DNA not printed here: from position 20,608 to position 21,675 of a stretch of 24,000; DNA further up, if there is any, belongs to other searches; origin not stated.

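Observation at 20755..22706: Orphan two-gene cassette (P-loop NTPase + PD-(D/E)xK-like small protein): candidate unclassified defence / abortive-infection module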

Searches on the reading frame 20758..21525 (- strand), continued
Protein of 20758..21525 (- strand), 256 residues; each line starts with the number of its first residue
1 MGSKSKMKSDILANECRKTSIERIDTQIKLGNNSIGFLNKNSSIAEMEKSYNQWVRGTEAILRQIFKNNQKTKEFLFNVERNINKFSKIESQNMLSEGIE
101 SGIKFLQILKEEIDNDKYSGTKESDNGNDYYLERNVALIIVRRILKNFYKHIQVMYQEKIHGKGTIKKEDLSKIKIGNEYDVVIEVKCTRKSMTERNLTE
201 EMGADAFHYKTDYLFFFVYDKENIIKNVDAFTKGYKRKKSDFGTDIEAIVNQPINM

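Call 103: search_protein_families(library=pfam, proteins=[P0122], max_evalue=0.1)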
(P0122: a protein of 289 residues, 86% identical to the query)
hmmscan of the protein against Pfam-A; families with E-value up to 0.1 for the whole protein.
P0122 (289 aa): 3 families
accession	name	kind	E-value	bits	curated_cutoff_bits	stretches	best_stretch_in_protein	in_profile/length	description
PF18742.7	DpnII-MboI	-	1.5e-36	125.7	27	1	134-274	2-140/150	REase_DpnII-MboI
PF13020.12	NOV_C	-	0.00018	22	22.1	1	196-254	22-82/91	Protein NO VEIN, C-terminal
PF18848.6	baeRF_family6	-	0.012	16.4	27.5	1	31-91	64-124/149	Bacterial archaeo-eukaryotic release factor family 6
